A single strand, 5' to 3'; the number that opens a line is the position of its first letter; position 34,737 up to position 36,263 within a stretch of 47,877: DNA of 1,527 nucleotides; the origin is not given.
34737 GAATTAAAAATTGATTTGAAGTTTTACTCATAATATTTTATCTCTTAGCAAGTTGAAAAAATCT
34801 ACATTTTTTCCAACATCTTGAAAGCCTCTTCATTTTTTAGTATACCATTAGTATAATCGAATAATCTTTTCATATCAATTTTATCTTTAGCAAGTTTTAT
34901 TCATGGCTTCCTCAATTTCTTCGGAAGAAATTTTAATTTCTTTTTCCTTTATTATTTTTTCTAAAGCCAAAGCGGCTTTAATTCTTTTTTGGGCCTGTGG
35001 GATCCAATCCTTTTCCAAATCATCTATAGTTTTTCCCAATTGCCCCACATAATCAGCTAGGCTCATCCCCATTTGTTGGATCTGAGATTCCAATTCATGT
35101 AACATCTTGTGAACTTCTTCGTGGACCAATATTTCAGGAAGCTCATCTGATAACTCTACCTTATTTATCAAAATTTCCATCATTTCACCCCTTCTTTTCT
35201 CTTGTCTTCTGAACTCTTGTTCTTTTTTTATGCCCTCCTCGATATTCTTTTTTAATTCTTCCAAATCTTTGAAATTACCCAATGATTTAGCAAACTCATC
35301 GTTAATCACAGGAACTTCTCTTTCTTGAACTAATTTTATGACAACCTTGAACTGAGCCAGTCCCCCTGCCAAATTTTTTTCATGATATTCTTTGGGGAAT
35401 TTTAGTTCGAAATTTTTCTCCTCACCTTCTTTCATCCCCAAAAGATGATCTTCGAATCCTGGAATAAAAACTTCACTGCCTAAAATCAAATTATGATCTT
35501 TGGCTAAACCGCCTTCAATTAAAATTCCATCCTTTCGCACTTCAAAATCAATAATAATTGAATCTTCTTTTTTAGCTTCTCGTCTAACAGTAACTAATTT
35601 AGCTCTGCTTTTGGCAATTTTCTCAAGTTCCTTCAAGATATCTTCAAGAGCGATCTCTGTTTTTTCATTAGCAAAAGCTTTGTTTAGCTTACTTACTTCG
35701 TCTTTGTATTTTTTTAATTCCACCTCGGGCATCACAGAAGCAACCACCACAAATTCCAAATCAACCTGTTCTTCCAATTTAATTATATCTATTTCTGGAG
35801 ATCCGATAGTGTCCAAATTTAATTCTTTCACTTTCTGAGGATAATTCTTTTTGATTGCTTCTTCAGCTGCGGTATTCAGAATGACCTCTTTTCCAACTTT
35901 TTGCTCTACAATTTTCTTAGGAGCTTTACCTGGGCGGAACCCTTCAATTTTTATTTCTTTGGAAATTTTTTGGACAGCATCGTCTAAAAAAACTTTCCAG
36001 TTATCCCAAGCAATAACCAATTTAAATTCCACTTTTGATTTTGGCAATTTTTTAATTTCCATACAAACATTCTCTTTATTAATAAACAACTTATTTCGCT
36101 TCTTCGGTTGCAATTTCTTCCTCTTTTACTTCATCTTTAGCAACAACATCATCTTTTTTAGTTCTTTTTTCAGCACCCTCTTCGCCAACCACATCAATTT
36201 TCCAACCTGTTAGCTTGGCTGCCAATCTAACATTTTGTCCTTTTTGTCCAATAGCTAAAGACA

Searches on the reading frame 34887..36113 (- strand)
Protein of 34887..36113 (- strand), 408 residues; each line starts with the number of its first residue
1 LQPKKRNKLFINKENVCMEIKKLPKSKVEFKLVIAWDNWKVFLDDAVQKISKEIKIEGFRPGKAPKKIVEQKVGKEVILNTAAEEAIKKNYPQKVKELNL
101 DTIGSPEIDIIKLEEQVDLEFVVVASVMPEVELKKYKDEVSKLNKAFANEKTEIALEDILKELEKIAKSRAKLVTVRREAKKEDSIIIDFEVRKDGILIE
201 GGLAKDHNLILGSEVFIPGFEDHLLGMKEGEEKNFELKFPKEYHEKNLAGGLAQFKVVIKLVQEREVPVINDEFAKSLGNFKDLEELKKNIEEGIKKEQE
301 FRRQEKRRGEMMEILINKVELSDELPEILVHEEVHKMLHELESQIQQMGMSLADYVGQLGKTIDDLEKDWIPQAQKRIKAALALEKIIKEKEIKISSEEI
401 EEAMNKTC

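Call 67: search_protein_families(library=pfam, proteins=[window:34887-36113:-], max_evalue=0.001)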
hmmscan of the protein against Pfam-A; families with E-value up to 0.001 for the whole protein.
window:34887-36113:- (408 aa): 3 families
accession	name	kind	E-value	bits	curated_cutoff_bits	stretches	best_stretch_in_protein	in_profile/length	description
PF05697.18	Trigger_N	-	6.6e-29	101.5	22.2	1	19-165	4-143/144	Bacterial trigger factor protein (TF)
PF05698.19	Trigger_C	-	4.4e-23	82.5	22.7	1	284-406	2-122/162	Bacterial trigger factor protein (TF) C-terminus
PF00254.34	FKBP_C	-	5.8e-12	46.2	21.1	1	178-251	3-79/94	FKBP-type peptidyl-prolyl cis-trans isomerase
